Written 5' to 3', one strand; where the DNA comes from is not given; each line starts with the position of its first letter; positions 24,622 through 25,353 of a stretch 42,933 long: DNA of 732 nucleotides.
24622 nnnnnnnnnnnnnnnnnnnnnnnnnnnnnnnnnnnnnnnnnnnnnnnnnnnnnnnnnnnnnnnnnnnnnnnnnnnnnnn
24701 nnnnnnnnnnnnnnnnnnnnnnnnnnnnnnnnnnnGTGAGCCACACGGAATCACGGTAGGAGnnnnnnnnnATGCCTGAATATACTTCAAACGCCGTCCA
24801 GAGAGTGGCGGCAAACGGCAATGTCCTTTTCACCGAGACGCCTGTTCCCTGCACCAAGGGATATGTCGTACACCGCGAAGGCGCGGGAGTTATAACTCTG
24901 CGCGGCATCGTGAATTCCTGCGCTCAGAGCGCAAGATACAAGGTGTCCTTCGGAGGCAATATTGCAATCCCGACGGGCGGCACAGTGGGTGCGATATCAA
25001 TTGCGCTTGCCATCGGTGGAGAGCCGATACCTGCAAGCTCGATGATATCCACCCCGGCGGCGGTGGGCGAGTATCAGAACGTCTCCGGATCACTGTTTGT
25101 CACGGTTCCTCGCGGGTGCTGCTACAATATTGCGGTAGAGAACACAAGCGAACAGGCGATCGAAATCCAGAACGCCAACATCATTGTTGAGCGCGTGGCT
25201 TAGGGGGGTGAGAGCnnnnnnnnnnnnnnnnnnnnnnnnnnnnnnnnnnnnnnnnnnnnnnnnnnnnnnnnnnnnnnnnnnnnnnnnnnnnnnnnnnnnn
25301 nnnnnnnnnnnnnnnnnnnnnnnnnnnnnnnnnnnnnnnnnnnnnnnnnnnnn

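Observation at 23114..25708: Self-contained accessory island inside the head module: own promoter, two gene wrecks, and a Cys-rich / BclA-C-like / RSY-rich three-gene cassette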

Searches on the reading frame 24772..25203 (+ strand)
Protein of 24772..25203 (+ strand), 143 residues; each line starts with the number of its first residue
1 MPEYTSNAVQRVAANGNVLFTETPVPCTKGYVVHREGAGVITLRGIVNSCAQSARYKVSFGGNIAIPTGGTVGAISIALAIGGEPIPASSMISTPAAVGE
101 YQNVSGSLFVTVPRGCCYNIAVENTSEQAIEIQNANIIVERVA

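Call 10: search_protein_families(library=pfam, max_evalue=0.1, proteins=[window:24772-25203:+])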
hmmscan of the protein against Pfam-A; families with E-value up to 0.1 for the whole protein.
window:24772-25203:+ (143 aa): 1 family
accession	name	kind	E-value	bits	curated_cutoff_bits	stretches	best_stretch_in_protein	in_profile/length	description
PF22269.2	TagH_SH3-like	-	0.039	14.6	27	0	105-141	18-54/62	Teichoic acid transporter subunit TagH, SH3-like domain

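Call 11: search_protein_families(library=phrogs, max_evalue=0.1, proteins=[window:24772-25203:+])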
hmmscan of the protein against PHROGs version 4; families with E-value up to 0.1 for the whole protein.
window:24772-25203:+ (143 aa): 1 family
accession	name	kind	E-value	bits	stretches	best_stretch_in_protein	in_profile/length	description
phrog_20016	-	unknown function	1.8e-51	174.5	1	1-143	1-141/141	-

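Call 12: search_dna_similar(query=window:24772-25203:+, collection=phages, mode=protein, max_rows=30)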
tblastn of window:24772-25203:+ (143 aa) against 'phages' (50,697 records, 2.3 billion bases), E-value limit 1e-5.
Records with a match: 15; places in all: 15; records where one place covers at least 80% of the query: 14.
Best place of each record, by identity: 60-80% 6; <60% 9.
By first word of the organism name: Bacteriophage 11; Dulem 3; Butyrivibrio 1.
By host as written in the record: - 11; Propithecus coquereli 2; Butyrivibrio fibrisolvens DSM 3071 1; Varecia variegata 1.
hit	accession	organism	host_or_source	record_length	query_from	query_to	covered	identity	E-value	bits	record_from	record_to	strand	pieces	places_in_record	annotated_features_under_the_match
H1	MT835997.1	Bacteriophage sp.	human fecal samples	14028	1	143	100%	62.2%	1e-49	175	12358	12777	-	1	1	record has no annotation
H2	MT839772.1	Bacteriophage sp.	human fecal samples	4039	1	143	100%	61.5%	2e-49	174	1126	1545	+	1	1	record has no annotation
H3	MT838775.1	Bacteriophage sp.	human fecal samples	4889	1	143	100%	61.5%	3e-49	173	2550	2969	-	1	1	record has no annotation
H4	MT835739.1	Bacteriophage sp.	human fecal samples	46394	1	143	100%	61.5%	1e-48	172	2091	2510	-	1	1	record has no annotation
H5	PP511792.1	Dulem virus 33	Propithecus coquereli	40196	3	143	99%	61.0%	3e-47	168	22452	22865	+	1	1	hypothetical protein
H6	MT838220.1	Bacteriophage sp.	human fecal samples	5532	1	143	100%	59.4%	8e-49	172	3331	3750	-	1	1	record has no annotation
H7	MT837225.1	Bacteriophage sp.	human fecal samples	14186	3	143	99%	60.3%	2e-43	157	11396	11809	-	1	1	record has no annotation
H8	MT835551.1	Bacteriophage sp.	human fecal samples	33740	1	143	100%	58.7%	5e-43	155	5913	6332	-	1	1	record has no annotation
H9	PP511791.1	Dulem virus 39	Propithecus coquereli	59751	3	143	99%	58.9%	2e-44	160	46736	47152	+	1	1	hypothetical protein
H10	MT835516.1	Bacteriophage sp.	human fecal samples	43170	1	143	100%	56.6%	1e-41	152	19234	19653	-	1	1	record has no annotation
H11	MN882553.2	Butyrivibrio virus Ceridwen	Butyrivibrio fibrisolvens DSM 3071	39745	1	143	100%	55.9%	7e-47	167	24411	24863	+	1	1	hypothetical protein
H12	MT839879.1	Bacteriophage sp.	human fecal samples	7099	1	143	100%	53.1%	4e-38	142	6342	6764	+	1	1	record has no annotation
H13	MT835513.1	Bacteriophage sp.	human fecal samples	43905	1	143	100%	51.4%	7e-37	138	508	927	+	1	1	record has no annotation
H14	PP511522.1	Dulem virus 35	Varecia variegata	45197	1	142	99%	42.4%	5e-24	101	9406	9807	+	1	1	hypothetical protein (x2)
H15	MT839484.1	Bacteriophage sp.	human fecal samples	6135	34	142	76%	38.5%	1e-15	78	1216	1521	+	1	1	record has no annotation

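Call 14: get_annotated_region(hit=H11, flank=7000)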
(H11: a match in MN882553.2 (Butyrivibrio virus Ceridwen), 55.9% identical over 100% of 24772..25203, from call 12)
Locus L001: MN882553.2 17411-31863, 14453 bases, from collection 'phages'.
description: Butyrivibrio virus Ceridwen, complete genome.
organism: Butyrivibrio virus Ceridwen (NCBI taxid 2696359)
taxonomy: Viruses; Duplodnaviria; Heunggongvirae; Uroviricota; Caudoviricetes
host: Butyrivibrio fibrisolvens DSM 3071; source: -; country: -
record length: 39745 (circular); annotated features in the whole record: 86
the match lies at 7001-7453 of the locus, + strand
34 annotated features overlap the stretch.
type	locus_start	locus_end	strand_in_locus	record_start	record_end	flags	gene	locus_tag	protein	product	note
CDS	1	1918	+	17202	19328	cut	-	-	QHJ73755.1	hypothetical protein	Hypothetical coding region with unknown function. ORF predicted by Phanotate-v1.1.2, Prodigal-v2.6.3.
CDS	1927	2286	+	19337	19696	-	-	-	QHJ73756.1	hypothetical protein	Hypothetical coding region with unknown function. ORF predicted by GeneMarkS-2, Glimmer3, Phanotate-v1.1.2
CDS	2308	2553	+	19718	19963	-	-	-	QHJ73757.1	hypothetical protein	Hypothetical coding region with unknown function. ORF predicted by GeneMarkS-2, Glimmer3, Phanotate-v1.1.2, ...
regulatory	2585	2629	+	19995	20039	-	-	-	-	terminator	Predicted by FindTerm v2.8.1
CDS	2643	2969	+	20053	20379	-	-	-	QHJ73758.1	hypothetical protein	Hypothetical coding region with unknown function. ORF predicted by Phanotate-v1.1.2, Prodigal-v2.6.3. Alternative ORF ...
CDS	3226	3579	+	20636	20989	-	-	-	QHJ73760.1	hypothetical protein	Hypothetical coding region with unknown function. ORF predicted by GeneMarkS-2, Glimmer3, Phanotate-v1.1.2, ...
CDS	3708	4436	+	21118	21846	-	-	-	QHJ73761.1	hypothetical protein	Pfam endo-beta-N-acetylglucosaminidase domain 17-157bp (PF01832.20), putative peptidoglycan binding domain 1 184-239bp ...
regulatory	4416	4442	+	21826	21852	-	-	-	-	promoter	promoter predicted by PhagePromoter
CDS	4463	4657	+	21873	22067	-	-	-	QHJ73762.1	hypothetical protein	Hypothetical coding region with unknown function. ORF predicted by GeneMarkS-2, Glimmer3, Phanotate-v1.1.2, ...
CDS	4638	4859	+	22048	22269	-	-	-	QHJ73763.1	hypothetical protein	Hypothetical coding region with unknown function. ORF predicted by Phanotate-v1.1.2, Prodigal-v2.6.3, starting with ...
regulatory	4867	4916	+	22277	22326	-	-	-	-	terminator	Predicted by FindTerm v2.8.1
CDS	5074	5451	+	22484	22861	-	-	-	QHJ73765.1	hypothetical protein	Similar to unchracterised hypothetical protein in Geobacillus phage GBK2 (VOG5369, YP_009010506.1). ORF predicted by ...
CDS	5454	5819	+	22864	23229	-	-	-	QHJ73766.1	hypothetical protein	Hypothetical coding region with unknown function. ORF predicted by GeneMarkS-2, Glimmer3, Phanotate-v1.1.2, ...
CDS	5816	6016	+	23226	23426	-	-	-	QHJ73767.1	hypothetical protein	Hypothetical coding region with unknown function. ORF predicted by GeneMarkS-2, Phanotate-v1.1.2, Prodigal-v2.6.3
CDS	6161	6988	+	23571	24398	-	-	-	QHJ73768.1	hypothetical protein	Hypothetical coding region with unknown function. ORF predicted by GeneMarkS-2, Phanotate-v1.1.2, Prodigal-v2.6.3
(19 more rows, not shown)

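Call 15: get_annotated_region(hit=H5, flank=7000)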
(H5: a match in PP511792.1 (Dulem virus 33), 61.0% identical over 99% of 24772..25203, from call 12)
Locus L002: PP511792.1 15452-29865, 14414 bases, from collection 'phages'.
description: Dulem virus 33 isolate Duke_28FS_2, complete genome.
organism: Dulem virus 33 (NCBI taxid 3145751)
taxonomy: Viruses; Duplodnaviria; Heunggongvirae; Uroviricota; Caudoviricetes
host: Propithecus coquereli; source: feces; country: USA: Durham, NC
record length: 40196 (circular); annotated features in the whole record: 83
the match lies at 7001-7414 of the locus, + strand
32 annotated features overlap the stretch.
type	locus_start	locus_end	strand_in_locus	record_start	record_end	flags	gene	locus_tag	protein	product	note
CDS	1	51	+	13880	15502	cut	-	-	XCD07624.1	hypothetical protein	-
CDS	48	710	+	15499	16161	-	-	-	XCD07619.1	hypothetical protein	-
CDS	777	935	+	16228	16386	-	-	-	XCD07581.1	hypothetical protein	-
CDS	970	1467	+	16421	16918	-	-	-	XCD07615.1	hypothetical protein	-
CDS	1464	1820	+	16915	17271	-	-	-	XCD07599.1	hypothetical protein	-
CDS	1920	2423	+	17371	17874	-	-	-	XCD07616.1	hypothetical protein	-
CDS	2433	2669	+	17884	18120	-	-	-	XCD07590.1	hypothetical protein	-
CDS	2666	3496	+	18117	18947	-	-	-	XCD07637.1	PGrP protein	-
CDS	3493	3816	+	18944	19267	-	-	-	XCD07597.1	hypothetical protein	-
CDS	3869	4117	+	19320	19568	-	-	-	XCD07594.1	hypothetical protein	-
CDS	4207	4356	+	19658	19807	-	-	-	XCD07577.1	hypothetical protein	-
CDS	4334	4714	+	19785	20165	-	-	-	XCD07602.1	hypothetical protein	-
CDS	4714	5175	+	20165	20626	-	-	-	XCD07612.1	hypothetical protein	-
CDS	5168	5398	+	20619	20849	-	-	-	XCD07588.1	hypothetical protein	-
CDS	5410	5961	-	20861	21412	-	-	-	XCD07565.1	endonuclease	-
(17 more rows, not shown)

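Call 16: find_homologous_proteins(query=window:24772-25203:+)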
Query window:24772-25203:+ (143 aa): 3212 proteins with E <= 0.001 among 3232 candidates; the best 120 are listed.
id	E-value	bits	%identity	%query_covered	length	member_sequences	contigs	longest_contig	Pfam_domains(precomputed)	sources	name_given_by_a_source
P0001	5.8e-80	284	96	100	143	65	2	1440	-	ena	-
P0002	8.4e-65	234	78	100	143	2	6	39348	-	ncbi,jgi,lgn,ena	jgi:hypothetical protein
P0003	6.5e-64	232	76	100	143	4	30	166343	-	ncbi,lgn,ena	-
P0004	1.3e-63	231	76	100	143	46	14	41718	-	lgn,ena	-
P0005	1.5e-63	230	76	100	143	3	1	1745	-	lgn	-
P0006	1.8e-63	230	76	100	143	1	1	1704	-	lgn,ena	-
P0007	1.9e-63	230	76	100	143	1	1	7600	-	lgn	-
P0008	2.5e-63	230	76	100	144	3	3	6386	-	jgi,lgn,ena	-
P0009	4.8e-63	229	74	100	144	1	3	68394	-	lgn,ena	-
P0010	5.1e-63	229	74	100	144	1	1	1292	-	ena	-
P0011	7.2e-63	228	74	100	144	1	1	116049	-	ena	-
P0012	7.6e-63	228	76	100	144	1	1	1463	-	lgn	-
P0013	1.6e-62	227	75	100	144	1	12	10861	-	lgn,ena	-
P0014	1.7e-62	227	77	100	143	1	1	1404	-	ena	-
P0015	1.7e-62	227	75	100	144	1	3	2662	-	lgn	-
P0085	3.0e-59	216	75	100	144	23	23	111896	-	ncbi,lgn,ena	-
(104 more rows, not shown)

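Call 17: find_encoding_contigs(protein=P0003, flank=8000, max_places=4)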
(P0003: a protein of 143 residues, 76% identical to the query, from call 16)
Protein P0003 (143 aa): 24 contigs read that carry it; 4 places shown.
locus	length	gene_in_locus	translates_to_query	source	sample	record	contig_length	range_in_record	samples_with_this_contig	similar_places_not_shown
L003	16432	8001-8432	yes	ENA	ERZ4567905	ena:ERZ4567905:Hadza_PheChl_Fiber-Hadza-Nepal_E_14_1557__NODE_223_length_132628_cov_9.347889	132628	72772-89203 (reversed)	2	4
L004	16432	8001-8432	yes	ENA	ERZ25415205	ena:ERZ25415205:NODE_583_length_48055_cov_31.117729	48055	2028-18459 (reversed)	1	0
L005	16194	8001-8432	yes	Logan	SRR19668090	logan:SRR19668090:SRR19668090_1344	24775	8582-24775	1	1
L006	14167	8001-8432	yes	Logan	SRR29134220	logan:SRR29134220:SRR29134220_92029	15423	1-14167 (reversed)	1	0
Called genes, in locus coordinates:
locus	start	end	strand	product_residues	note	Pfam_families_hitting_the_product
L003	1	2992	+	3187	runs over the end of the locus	PF18798:LPD3, PF18760:ART-PolyVal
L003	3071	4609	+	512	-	-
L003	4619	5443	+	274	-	PF01183:Glyco_hydro_25, PF00404:Dockerin_1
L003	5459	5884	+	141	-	PF05105:Phage_holin_4_1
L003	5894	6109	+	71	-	-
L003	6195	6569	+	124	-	-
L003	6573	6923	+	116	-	-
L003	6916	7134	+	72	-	-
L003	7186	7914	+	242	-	-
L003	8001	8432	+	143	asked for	-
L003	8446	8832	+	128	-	-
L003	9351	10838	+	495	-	PF05808:Podoplanin (weak)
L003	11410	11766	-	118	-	PF05635:23S_rRNA_IVP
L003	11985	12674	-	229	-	PF01980:TrmO_N, PF18389:TrmO_C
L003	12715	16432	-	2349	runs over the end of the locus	PF10091:Glycoamylase, PF17167:Glyco_hydro_94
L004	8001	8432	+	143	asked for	-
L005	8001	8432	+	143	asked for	-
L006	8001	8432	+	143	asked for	-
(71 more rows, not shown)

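Call 18: find_encoding_contigs(protein=P0085, flank=8000, max_places=4)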
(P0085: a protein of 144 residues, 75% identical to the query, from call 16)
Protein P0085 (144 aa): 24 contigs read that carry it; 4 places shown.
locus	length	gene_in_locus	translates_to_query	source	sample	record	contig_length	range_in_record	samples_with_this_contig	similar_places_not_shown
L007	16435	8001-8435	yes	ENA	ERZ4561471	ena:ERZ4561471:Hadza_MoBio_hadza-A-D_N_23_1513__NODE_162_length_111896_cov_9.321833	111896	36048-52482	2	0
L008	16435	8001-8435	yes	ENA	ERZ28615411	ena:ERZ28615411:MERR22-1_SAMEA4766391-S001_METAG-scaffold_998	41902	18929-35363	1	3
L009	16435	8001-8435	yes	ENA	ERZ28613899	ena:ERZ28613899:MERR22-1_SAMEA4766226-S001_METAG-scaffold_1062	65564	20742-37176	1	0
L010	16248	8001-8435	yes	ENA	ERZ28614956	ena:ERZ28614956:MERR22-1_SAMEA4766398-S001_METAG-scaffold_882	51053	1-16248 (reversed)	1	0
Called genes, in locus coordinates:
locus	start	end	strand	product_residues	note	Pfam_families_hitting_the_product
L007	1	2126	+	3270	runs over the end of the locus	PF18819:MuF_C (weak), PF18760:ART-PolyVal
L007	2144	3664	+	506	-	PF10651:BppU_N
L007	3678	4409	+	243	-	PF16378:DUF4988 (faint)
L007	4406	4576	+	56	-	-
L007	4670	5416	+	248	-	PF01520:Amidase_3, PF00404:Dockerin_1, PF13405:EF-hand_6 (faint)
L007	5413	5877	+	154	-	PF05105:Phage_holin_4_1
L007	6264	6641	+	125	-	-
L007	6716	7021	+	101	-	-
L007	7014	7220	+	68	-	-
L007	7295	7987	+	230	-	-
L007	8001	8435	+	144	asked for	-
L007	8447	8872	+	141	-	-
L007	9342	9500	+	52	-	-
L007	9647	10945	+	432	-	PF00501:AMP-binding, PF14535:AMP-binding_C_2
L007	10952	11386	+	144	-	PF01842:ACT (weak), PF13291:ACT_4 (faint), PF19571:ACT_8, PF22629:ACT_AHAS_ss (faint), PF13840:ACT_7 (faint)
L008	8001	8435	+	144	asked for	-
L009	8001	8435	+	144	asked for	-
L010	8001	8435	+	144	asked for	-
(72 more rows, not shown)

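Call 21: search_protein_families(library=pfam, max_evalue=1, proteins=[L003:6195-6569:+, L003:6573-6923:+, L003:6916-7134:+, L003:7186-7914:+, L003:8446-8832:+, L002:7835-8224:+, L002:4714-5175:+, L001:5074-5451:+, L003:5894-6109:+])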
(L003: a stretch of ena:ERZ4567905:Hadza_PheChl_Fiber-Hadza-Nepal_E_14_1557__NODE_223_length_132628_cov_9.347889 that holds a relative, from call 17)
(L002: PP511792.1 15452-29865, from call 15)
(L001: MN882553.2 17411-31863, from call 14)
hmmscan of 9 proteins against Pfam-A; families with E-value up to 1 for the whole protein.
L003:6195-6569:+ (124 aa): 0 families

L003:6573-6923:+ (116 aa): 0 families

L003:6916-7134:+ (72 aa): 2 families
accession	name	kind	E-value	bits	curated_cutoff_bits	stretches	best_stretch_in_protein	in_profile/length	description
PF19443.4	DAHL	-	0.01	16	38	1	20-70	144-193/221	DAHL domain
PF24852.1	DUF7726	-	0.019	15.5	26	1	40-65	11-36/73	Domain of unknown function (DUF7726)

L003:7186-7914:+ (242 aa): 2 families
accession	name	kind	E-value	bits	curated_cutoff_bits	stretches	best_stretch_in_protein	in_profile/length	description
PF25078.1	DUF7801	-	0.037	14.7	33.2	1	165-199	55-89/155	Domain of unknown function (DUF7801)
PF15349.11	DCA16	-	0.2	11.7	27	1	192-238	135-180/216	DDB1- and CUL4-associated factor 16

L003:8446-8832:+ (128 aa): 0 families

L002:7835-8224:+ (129 aa): 0 families

L002:4714-5175:+ (153 aa): 0 families

L001:5074-5451:+ (125 aa): 0 families

L003:5894-6109:+ (71 aa): 15 families
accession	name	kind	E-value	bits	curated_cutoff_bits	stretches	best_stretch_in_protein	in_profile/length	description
PF00196.25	GerE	-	2.5e-05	24.2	23.5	1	20-62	3-45/57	Bacterial regulatory proteins, luxR family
PF13936.12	HTH_38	-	0.00098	19.3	27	1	23-55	9-41/44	Helix-turn-helix domain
PF07638.17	Sigma70_ECF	-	0.002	18.5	21.1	1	10-65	129-182/185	ECF sigma factor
PF02796.21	HTH_7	-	0.0079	16.7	23.8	1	24-53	9-40/45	Helix-turn-helix domain of resolvase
PF13404.12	HTH_AsnC-type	-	0.019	15.2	27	1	39-55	22-38/42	AsnC-type helix-turn-helix domain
PF13613.12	HTH_Tnp_4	-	0.022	14.8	27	1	32-63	17-48/53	Helix-turn-helix of DDE superfamily endonuclease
PF08281.18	Sigma70_r4_2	-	0.034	14.2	25.7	1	23-60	14-52/54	Sigma-70, region 4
PF13384.12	HTH_23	-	0.036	14.4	24.6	1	26-58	9-41/50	Homeodomain-like domain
PF08279.18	HTH_11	-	0.038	14.3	25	1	26-61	4-42/55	HTH domain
PF04545.22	Sigma70_r4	-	0.04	13.9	24.1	1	21-62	6-48/50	Sigma-70, region 4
PF13556.12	HTH_30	-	0.11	12.8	27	1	33-60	11-38/59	PucR C-terminal helix-turn-helix domain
PF13806.12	Rieske_2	-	0.12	12.8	27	1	8-54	8-53/104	Rieske-like [2Fe-2S] domain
PF13542.12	HTH_Tnp_ISL3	-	0.12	12.3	27.4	1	25-57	18-49/51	Helix-turn-helix domain of transposase family ISL3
PF13518.12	HTH_28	-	0.15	12.6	25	1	26-57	4-35/52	Helix-turn-helix domain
PF19610.4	DUF6115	-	0.16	12.8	27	1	18-47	96-123/134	Family of unknown function (DUF6115)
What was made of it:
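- Tried and rejected: GerQ, Tgl and CotG ideas for g2, g1 and E. No family support appeared (call 21), so I dropped them as membership claims.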

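Call 22: search_protein_families(library=ncbifam, max_evalue=1, proteins=[L003:6195-6569:+, L003:6573-6923:+, L003:6916-7134:+, L003:7186-7914:+, L003:8001-8432:+, L003:8446-8832:+, L002:7835-8224:+])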
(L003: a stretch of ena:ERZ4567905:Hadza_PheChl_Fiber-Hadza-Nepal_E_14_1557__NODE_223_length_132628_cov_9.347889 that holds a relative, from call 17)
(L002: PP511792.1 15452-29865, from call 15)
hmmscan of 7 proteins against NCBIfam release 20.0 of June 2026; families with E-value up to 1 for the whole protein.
L003:6195-6569:+ (124 aa): 0 families

L003:6573-6923:+ (116 aa): 1 family
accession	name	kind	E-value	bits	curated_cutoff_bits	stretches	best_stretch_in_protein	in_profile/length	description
NF040880.1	adnlytase_SelO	equivalog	0.082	11.6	900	1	56-115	350-409/480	protein adenylyltransferase SelO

L003:6916-7134:+ (72 aa): 1 family
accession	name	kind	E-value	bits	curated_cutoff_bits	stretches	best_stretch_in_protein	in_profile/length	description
NF038399.1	NH_RiPP_Os17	domain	0.068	13.3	40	1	29-66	14-50/63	Os1348 family NHLP clan protein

L003:7186-7914:+ (242 aa): 0 families

L003:8001-8432:+ (143 aa): 0 families

L003:8446-8832:+ (128 aa): 0 families

L002:7835-8224:+ (129 aa): 0 families

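Call 28: predict_structure(alignment_id=A1)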
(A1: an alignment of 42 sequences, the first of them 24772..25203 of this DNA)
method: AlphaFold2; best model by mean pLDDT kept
length: 143 residues; sequences in the alignment: 42
mean_pLDDT: 86.5   pTM: 0.83
mean pLDDT of the five models: 86.5, 84.9, 84.9, 84.6, 80.9
residues with pLDDT >= 90: 86; 70-90: 38; 50-70: 15; < 50: 4
segments of 3 or more residues with pLDDT < 50: 34-36
pLDDT, mean of each block of 10 residues (from residue 1): 84 91 56 59 81 91 96 96 92 93 95 89 95 92 83
secondary structure, 60 per line:
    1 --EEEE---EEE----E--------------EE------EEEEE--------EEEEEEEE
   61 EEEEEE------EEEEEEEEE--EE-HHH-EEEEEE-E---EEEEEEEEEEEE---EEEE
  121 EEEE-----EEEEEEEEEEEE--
elements in order: E3-6 E10-12 E40-44 E53-66 E73-81 E91-96 E102-113 E117-124 E130-141
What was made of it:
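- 24772..25203 (+): D: stand-alone 143-aa TNF/C1q-like jelly-roll protein with a conserved CC pair (PRGCC) and the C-terminus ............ It is intact and has a strong GGAGG ribosome-binding site. AF2 pLDDT 86.5 and pTM 0.83 (call 28).
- On BclA_C / C1q-TNF superfamily (protein D): The AF2 model has pLDDT 86.5 and is all-beta (call 28).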

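Call 32: fold_search(model_id=the predicted structure, library=pdb)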
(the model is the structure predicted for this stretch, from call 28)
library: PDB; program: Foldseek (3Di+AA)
matches with E <= 10: 1736; with E <= 0.001: 100
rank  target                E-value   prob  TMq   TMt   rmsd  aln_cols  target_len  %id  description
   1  9h38_M                7.3e-07  1.00  0.69  0.72   4.1       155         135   17  C-terminal domain of the F-ENA tip fibrillum F-BclA from Bacillus thuringiensis (released 2025-03-12)
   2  9h38_L                7.3e-07  1.00  0.66  0.67   4.6       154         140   18  C-terminal domain of the F-ENA tip fibrillum F-BclA from Bacillus thuringiensis (released 2025-03-12)
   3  9h38_K                9.9e-07  1.00  0.69  0.71   4.0       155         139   17  C-terminal domain of the F-ENA tip fibrillum F-BclA from Bacillus thuringiensis (released 2025-03-12)
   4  9h38_A                2.0e-06  1.00  0.69  0.71   4.0       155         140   17  C-terminal domain of the F-ENA tip fibrillum F-BclA from Bacillus thuringiensis (released 2025-03-12)
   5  9h38_B                3.4e-06  1.00  0.70  0.72   4.1       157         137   16  C-terminal domain of the F-ENA tip fibrillum F-BclA from Bacillus thuringiensis (released 2025-03-12)
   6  9h38_S                4.9e-06  1.00  0.66  0.68   4.4       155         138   17  C-terminal domain of the F-ENA tip fibrillum F-BclA from Bacillus thuringiensis (released 2025-03-12)
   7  9h38_R                5.4e-06  1.00  0.66  0.67   4.4       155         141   17  C-terminal domain of the F-ENA tip fibrillum F-BclA from Bacillus thuringiensis (released 2025-03-12)
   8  8d02                  5.4e-06  1.00  0.69  0.67   5.9       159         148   18  Crystal Structure of Bacillus anthracis BxpB (released 2023-05-24)
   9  7r1m_A                7.0e-06  1.00  0.65  0.60   6.4       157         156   14  Crystal structure of ExsFA, a Bacillus cereus spore exosporium protein (released 2023-02-15)
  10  9h3d_D                1.2e-05  1.00  0.71  0.69   5.6       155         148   14  F-ENA exosporium anchoring complex between ExsF and a peptide derived from the N-terminus of F-Anchor (released 2025-03-12)
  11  9h3d_E                1.2e-05  1.00  0.64  0.63   6.5       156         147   12  F-ENA exosporium anchoring complex between ExsF and a peptide derived from the N-terminus of F-Anchor (released 2025-03-12)
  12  4jdo_C                2.2e-05  1.00  0.54  0.38   8.7       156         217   14  Secreted chlamydial protein pgp3, coiled-coil deletion (released 2013-06-05)
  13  7r1m_B                3.6e-05  1.00  0.66  0.63   6.2       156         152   15  Crystal structure of ExsFA, a Bacillus cereus spore exosporium protein (released 2023-02-15)
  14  1rj7_K                3.8e-05  1.00  0.62  0.61   4.3       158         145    8  Crystal structure of EDA-A1 (released 2003-12-09)
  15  7r5i_B                5.2e-05  1.00  0.64  0.64   6.4       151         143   14  High resolution Crystal structure of ExsFA, a Bacillus cereus spore exosporium protein (released 2023-08-23)
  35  1wck                  1.5e-04  1.00  0.63  0.66   4.6       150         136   16  Crystal structure of the C-terminal domain of BclA, the major antigen of the exosporium of the Bacillus anthracis spore. (released 2005-10-25)
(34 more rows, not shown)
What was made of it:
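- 24772..25203 (+): Foldseek PDB hits are F-BclA 9h38, BxpB 8d02, ExsFA 7r1m, Pgp3, EDA and BclA 1wck (call 32).
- On BclA_C / C1q-TNF superfamily (protein D): Foldseek probability is 1.0 to F-BclA, BxpB, ExsFA, EDA, C1q and BclA (call 32).
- Closest known: BclA C-terminal domain, F-BclA tip domain and ExsFA/BxpB of the Bacillus cereus group. Same: D shares the ~140-residue TNF/C1q-type jelly roll; these are its top Foldseek PDB hits, with TM-scores around 0.65-0.7 (call 32).
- Closest known: TNF-family ligands such as ectodysplasin. Same: EDA and Pgp3 are among D's structural hits (call 32).
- D's closest solved structures are exosporium and spore-appendage proteins: F-BclA, BxpB/ExsFA and BclA (call 32).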
